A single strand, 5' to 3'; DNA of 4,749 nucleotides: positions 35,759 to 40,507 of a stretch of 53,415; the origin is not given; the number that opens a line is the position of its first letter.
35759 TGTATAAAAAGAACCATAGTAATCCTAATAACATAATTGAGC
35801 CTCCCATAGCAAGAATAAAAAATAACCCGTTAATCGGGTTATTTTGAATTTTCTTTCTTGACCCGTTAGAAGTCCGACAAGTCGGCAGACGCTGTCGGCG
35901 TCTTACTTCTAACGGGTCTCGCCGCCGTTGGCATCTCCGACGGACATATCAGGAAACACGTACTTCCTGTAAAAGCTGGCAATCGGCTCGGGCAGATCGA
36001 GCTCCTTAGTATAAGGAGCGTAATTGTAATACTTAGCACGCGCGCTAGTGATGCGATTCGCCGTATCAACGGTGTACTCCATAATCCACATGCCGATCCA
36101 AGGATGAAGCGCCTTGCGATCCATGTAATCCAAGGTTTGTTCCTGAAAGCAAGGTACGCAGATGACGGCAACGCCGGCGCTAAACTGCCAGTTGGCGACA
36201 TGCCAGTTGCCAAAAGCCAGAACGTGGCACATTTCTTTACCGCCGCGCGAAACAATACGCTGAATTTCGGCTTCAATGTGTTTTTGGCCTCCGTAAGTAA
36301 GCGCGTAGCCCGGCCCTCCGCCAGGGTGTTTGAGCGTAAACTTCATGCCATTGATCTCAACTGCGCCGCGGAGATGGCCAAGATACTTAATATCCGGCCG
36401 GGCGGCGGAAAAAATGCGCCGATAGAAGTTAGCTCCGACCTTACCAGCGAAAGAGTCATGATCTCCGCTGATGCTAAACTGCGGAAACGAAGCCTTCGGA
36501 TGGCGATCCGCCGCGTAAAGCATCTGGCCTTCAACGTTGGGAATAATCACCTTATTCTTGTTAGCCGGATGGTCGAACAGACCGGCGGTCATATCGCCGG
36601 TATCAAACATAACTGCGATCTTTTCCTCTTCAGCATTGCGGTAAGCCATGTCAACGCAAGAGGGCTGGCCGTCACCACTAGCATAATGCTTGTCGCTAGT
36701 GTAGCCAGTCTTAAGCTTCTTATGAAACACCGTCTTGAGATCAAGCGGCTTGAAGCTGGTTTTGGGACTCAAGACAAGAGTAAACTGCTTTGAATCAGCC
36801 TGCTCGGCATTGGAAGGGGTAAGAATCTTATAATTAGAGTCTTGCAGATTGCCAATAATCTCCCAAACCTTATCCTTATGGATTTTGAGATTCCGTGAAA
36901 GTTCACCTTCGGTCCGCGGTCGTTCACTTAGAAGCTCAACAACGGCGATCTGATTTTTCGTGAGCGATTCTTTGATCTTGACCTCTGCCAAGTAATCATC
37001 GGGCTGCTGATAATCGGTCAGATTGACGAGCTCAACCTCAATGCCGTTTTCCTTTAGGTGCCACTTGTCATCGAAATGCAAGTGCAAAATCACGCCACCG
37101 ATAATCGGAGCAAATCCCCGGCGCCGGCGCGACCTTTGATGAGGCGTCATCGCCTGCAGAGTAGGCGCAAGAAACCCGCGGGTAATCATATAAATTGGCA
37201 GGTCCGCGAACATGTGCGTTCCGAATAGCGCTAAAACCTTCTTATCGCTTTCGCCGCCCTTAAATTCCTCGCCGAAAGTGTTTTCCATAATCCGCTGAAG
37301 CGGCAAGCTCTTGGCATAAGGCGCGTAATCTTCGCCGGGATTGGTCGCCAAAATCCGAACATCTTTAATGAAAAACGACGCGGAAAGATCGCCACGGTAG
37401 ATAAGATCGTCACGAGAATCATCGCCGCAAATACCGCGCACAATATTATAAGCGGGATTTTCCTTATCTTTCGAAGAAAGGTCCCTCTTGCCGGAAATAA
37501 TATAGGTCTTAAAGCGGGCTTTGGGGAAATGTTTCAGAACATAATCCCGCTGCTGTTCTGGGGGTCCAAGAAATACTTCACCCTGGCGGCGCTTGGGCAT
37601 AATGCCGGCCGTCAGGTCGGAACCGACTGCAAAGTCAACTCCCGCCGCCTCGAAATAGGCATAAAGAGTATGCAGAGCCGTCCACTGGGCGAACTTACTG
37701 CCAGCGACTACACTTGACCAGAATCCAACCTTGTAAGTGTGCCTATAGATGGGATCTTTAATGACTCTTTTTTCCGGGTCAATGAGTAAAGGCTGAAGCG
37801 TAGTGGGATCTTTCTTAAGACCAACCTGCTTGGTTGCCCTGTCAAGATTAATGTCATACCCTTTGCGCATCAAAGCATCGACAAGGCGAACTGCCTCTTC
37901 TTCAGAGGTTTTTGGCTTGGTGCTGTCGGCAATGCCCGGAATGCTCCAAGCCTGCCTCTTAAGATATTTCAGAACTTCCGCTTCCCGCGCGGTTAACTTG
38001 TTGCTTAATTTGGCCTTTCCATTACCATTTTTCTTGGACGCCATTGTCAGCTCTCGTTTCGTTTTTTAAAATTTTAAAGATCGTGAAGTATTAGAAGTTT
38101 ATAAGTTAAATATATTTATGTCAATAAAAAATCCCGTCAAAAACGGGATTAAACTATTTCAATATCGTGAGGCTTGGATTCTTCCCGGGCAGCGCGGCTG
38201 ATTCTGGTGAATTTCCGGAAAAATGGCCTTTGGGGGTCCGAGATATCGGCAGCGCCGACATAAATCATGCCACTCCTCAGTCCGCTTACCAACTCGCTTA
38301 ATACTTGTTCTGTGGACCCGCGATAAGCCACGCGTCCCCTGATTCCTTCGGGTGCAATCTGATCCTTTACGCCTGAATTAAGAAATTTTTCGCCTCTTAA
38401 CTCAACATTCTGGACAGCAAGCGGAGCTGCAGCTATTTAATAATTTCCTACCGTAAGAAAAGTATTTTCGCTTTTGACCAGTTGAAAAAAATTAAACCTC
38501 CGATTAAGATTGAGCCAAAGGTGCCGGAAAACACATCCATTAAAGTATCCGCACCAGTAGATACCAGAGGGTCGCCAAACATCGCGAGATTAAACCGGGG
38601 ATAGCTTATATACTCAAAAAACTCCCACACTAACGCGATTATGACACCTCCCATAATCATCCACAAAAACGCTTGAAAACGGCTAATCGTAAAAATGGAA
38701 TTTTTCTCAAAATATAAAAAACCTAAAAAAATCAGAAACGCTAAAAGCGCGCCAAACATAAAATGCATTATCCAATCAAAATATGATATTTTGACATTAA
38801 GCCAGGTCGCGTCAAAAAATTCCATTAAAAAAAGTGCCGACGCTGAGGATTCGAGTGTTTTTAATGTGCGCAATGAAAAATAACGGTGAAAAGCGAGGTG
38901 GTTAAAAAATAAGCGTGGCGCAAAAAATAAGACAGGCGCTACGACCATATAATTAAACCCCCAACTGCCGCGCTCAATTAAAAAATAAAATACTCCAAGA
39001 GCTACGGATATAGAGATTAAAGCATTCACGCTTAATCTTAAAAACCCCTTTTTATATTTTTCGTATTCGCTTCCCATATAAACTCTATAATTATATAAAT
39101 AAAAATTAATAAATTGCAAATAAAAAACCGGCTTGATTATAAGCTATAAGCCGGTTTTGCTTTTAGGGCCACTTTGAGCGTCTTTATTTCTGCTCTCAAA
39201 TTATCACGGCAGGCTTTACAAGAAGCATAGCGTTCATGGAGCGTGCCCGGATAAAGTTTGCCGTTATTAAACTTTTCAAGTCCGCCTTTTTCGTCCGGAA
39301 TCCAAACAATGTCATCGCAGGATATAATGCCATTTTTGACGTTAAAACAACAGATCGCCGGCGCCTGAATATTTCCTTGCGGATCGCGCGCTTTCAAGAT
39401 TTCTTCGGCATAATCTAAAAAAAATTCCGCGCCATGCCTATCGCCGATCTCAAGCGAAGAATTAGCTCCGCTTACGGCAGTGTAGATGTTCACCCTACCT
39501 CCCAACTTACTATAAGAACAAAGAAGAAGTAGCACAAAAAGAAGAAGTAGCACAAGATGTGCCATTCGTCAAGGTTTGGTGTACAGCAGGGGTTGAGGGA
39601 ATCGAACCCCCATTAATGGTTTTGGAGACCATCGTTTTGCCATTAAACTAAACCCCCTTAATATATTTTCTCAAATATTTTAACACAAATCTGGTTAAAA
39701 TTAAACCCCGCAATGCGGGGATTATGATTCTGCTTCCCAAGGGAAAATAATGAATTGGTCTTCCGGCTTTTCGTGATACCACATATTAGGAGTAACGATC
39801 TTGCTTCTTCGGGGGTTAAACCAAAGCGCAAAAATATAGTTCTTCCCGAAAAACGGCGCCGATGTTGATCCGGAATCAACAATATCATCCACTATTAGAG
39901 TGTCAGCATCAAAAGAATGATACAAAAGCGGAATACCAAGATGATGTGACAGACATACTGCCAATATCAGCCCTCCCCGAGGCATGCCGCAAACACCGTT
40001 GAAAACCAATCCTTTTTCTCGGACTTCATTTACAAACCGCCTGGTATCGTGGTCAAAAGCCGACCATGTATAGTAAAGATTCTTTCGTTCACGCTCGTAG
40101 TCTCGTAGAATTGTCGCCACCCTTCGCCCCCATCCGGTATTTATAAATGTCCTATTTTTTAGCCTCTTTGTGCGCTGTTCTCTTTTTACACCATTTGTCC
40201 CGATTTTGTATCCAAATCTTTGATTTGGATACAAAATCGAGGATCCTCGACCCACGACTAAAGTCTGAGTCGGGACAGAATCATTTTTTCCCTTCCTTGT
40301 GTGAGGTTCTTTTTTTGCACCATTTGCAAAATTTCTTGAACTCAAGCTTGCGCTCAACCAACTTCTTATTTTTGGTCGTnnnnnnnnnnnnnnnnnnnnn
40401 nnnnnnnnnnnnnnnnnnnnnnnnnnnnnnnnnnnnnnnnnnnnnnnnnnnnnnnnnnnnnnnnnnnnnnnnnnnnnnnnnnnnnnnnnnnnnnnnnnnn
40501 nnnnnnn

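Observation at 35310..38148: GC-rich islet: internally duplicated metallophosphoesterase-wHTH protein (one dead, one live catalytic set) followed by a small HNH-like protein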

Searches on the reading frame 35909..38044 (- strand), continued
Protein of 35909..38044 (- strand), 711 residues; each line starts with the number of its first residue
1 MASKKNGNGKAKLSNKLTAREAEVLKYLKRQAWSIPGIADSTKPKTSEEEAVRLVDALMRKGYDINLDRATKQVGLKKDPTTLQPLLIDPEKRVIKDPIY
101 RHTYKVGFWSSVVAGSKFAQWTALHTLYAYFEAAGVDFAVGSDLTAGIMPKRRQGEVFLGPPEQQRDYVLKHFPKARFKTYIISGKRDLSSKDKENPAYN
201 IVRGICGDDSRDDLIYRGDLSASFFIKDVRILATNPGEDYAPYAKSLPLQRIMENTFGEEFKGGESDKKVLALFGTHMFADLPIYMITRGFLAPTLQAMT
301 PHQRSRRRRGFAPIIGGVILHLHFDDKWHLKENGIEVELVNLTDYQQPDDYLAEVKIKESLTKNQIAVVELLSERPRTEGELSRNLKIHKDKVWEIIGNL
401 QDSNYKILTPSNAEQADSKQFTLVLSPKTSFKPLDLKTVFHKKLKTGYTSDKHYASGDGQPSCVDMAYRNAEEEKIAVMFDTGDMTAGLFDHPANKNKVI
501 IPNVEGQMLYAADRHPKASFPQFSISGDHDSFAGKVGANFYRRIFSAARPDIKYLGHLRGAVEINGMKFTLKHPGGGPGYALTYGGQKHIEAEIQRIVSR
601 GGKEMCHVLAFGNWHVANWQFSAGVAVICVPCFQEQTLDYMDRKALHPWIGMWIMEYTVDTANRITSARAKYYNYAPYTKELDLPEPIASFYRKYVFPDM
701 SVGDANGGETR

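Call 86: get_annotated_region(hit=H1, flank=6000)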
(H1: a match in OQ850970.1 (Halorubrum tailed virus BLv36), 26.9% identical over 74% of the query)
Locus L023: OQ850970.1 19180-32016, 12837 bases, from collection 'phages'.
description: Halorubrum tailed virus BLv36, complete genome.
organism: Halorubrum tailed virus BLv36 (NCBI taxid 3056369)
taxonomy: Viruses; Duplodnaviria; Heunggongvirae; Uroviricota; Caudoviricetes
host: Halorubrum sp. BL36; source: -; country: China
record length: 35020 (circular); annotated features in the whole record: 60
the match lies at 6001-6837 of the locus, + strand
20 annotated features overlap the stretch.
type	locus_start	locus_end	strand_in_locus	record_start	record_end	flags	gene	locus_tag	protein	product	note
CDS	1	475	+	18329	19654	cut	-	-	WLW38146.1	hypothetical protein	ORF35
CDS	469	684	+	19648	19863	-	-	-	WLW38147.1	hypothetical protein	ORF36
CDS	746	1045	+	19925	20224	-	-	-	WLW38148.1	hypothetical protein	ORF37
CDS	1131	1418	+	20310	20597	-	-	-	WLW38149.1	hypothetical protein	ORF38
CDS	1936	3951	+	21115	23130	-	-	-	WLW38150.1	hypothetical protein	ORF39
CDS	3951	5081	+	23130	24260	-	-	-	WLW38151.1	hypothetical protein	ORF40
CDS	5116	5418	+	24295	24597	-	-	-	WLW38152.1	hypothetical protein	ORF41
CDS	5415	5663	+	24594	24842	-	-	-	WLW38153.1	hypothetical protein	ORF42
CDS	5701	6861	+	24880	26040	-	-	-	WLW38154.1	hypothetical protein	ORF43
CDS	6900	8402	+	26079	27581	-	-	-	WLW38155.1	hypothetical protein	ORF44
CDS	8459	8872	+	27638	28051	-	-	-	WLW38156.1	hypothetical protein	ORF45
CDS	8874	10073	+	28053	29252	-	-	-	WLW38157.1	hypothetical protein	ORF46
CDS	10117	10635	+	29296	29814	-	-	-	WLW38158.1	hypothetical protein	ORF47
CDS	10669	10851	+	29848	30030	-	-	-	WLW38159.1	hypothetical protein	ORF48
CDS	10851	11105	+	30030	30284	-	-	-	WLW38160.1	hypothetical protein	ORF49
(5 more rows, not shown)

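Call 87: search_protein_families(library=phrogs, proteins=[L023:1936-3951:+, L023:3951-5081:+, L023:5701-6861:+, L023:6900-8402:+, L023:8874-10073:+, L023:10117-10635:+, L014:1640-4795:+, L014:5374-7335:+, L014:11618-12934:+, L014:13673-14584:+], max_evalue=0.001)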
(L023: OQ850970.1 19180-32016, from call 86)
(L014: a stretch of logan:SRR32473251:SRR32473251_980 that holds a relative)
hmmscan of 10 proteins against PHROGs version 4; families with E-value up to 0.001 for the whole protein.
L023:1936-3951:+ (671 aa): 1 family
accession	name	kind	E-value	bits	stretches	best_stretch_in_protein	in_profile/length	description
phrog_12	-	head and packaging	1e-09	39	1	334-538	358-531/646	portal protein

L023:3951-5081:+ (376 aa): 3 families
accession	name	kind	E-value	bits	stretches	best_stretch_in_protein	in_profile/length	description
phrog_2859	-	unknown function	8.7e-14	51.4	1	37-144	165-276/740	-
phrog_2662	-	head and packaging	1.8e-09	37.8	1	152-327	519-684/717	portal protein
phrog_115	-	head and packaging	4.5e-05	23.8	1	252-303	238-285/665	minor head protein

L023:5701-6861:+ (386 aa): 3 families
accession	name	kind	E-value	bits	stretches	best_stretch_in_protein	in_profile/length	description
phrog_7339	-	DNA, RNA and nucleotide metabolism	1e-05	26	1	140-323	28-210/263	DNA repair exonuclease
phrog_100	-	DNA, RNA and nucleotide metabolism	3e-05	23.6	1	142-243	29-127/989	SbcD-like subunit of palindrome specific endonuclease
phrog_1649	-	other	0.00033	20.4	1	140-262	34-135/308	metallo-phosphoesterase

L023:6900-8402:+ (500 aa): 4 families
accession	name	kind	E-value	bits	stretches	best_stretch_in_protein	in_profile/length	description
phrog_9737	-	unknown function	4.8e-07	30.7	1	51-80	233-262/297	-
phrog_36547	-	unknown function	3.8e-06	28.1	1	35-94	63-123/188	-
phrog_4359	-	unknown function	3.3e-05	24.9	1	31-88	141-197/262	-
phrog_28131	-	unknown function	4.1e-05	23.9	1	51-81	46-76/372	-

L023:8874-10073:+ (399 aa): 3 families
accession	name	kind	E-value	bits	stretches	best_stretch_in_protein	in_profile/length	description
phrog_10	-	head and packaging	9e-07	29.2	1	80-233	334-480/752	major head protein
phrog_544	-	head and packaging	2.2e-05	25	1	168-249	61-141/282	major head protein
phrog_1650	-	head and packaging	0.00042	20.7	0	166-290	72-207/300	major head protein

L023:10117-10635:+ (172 aa): 1 family
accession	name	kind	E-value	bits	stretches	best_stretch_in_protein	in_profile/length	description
phrog_6788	-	unknown function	2.5e-15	57.9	1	20-166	13-168/186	-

L014:1640-4795:+ (1051 aa): 0 families

L014:5374-7335:+ (653 aa): 0 families

L014:11618-12934:+ (438 aa): 14 families
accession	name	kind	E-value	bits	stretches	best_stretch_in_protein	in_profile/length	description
phrog_940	-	DNA, RNA and nucleotide metabolism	3.9e-51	175.5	1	1-378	4-352/388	nuclease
phrog_8680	-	unknown function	1.4e-31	110.3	1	229-368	57-195/221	-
phrog_498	-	other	1.2e-30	107.7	1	1-206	33-226/633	DNA methyltransferase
phrog_620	-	DNA, RNA and nucleotide metabolism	8.8e-30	105.4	1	1-147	7-140/217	ParB-like partition protein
phrog_15396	-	DNA, RNA and nucleotide metabolism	4.7e-15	57.1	1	2-150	3-139/258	ParB-like partition nuclease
phrog_9353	-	unknown function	8.7e-15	56.3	1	5-146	13-142/245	-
phrog_723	-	DNA, RNA and nucleotide metabolism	6.9e-13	49.9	1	2-147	12-146/223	ParB-like partition protein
phrog_8071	-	DNA, RNA and nucleotide metabolism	7.6e-10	39.6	1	1-146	5-134/389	ParB-like partition protein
phrog_930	-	DNA, RNA and nucleotide metabolism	2.3e-09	38.5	1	2-148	6-139/223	ParB-like partition protein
phrog_18056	-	DNA, RNA and nucleotide metabolism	5e-07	30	1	1-72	1-63/387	ParB-like partition nuclease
phrog_3951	-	unknown function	1.5e-05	25.7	1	2-74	17-89/301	-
phrog_27360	-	unknown function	2.1e-05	25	1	21-122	26-123/312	-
phrog_2159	-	DNA, RNA and nucleotide metabolism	3.9e-05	24.2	1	2-91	60-142/365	ParB-like partition protein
phrog_26387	-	DNA, RNA and nucleotide metabolism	0.00086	19.8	0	4-71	11-75/252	ParB-like partition nuclease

L014:13673-14584:+ (303 aa): 0 families

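Call 88: search_solved_structures(query=A3, max_evalue=0.01, show_alignments=2)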
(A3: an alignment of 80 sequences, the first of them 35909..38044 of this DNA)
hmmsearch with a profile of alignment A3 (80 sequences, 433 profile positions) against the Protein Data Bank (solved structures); distinct sequences matched with E-value up to 0.01: 29.
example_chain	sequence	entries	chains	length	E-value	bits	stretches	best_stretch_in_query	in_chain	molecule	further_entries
5ihe_A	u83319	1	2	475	2.5e-14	56.5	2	185-276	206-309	DNA polymerase II small subunit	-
6knb_A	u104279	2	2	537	4.5e-14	55.6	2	185-276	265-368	DNA polymerase II small subunit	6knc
6hms_A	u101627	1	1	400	3e-12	49.6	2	185-275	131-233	DNA polymerase II small subunit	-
6hmf_A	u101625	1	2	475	4.4e-12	49.1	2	185-275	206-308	DNA polymerase II small subunit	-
6t8h_A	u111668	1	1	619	8.6e-12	48.1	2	185-275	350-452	DNA polymerase II small subunit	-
8ppt_A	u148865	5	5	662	1e-11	47.9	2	185-275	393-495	DNA polymerase II small subunit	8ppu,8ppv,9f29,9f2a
4hd0_A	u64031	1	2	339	2.3e-05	26.9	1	185-277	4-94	DNA double-strand break repair protein Mre11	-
3tgn_A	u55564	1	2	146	2.3e-05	26.9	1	108-168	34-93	Adc operon repressor AdcR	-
1uly_A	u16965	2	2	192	2.6e-05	26.7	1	109-165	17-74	hypothetical protein PH1932 | hypothetical transcription regulator protein, PH1932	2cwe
1ii7_A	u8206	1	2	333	7.2e-05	25.3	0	189-277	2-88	Mre11 nuclease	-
1s3l_A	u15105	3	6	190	8.2e-05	25.1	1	182-230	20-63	Hypothetical protein MJ0936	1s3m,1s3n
3dsc_A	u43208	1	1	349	8.4e-05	25.1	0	189-277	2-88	DNA double-strand break repair protein mre11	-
2ahd_A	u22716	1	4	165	0.00018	24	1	188-230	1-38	Phosphodiesterase MJ0936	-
2ia0_A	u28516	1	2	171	0.00027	23.4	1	109-154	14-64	Putative HTH-type transcriptional regulator PF0864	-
9w4v_A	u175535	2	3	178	0.00028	23.4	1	108-154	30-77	Uncharacterized HTH-type transcriptional regulator PH0140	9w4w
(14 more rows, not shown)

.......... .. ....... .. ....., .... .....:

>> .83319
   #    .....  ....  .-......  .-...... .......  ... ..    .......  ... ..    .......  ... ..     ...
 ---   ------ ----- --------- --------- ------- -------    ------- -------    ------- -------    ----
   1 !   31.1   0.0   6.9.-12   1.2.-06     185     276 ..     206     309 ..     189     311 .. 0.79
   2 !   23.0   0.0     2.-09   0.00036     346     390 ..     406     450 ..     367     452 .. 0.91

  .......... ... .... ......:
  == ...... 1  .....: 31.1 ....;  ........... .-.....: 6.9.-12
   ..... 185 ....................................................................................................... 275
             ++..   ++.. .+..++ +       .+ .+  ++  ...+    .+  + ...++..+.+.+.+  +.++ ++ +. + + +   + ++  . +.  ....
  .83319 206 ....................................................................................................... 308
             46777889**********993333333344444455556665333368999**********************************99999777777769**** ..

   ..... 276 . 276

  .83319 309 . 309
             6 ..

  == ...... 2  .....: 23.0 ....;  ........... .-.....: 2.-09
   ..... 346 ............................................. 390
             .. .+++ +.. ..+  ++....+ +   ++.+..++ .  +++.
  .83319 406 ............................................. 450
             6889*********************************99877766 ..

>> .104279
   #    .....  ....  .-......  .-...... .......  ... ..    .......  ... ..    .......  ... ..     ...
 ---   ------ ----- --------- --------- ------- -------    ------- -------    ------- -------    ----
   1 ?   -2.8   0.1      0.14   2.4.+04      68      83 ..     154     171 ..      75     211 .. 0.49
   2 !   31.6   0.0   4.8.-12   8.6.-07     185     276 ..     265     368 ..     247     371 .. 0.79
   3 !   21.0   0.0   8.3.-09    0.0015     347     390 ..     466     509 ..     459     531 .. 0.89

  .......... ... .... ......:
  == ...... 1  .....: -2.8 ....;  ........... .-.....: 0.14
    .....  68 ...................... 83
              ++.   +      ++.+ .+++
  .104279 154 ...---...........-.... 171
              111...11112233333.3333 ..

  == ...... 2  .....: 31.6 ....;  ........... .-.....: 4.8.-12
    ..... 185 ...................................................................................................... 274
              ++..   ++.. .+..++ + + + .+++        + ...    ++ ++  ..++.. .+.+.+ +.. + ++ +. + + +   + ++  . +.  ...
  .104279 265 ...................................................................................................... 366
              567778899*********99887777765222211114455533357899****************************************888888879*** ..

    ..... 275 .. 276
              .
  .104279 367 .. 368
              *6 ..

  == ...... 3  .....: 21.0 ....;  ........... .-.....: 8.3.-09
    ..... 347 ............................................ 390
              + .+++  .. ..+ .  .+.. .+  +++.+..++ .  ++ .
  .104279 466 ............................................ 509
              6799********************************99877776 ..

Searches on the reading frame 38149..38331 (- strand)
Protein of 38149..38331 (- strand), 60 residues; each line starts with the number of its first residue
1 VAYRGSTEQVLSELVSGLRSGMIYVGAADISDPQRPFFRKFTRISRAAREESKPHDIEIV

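Call 3: search_protein_families(library=pfam, proteins=[window:38149-38331:-], max_evalue=1)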
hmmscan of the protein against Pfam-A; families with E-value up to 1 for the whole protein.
window:38149-38331:- (60 aa): 1 family
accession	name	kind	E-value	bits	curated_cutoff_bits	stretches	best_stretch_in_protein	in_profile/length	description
PF00478.31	IMPDH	-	1.4e-09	37.9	25.6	1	2-55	294-345/345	IMP dehydrogenase / GMP reductase domain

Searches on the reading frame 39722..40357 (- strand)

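Call 3: search_protein_families(library=pfam, proteins=[window:39722-40357:-], max_evalue=1)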
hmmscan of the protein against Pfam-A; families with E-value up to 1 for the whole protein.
window:39722-40357:- (211 aa): 1 family
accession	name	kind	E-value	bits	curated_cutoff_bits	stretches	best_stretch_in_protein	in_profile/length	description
PF00156.33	Pribosyltran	-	0.015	15.1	26.3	1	153-165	90-102/158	Phosphoribosyl transferase domain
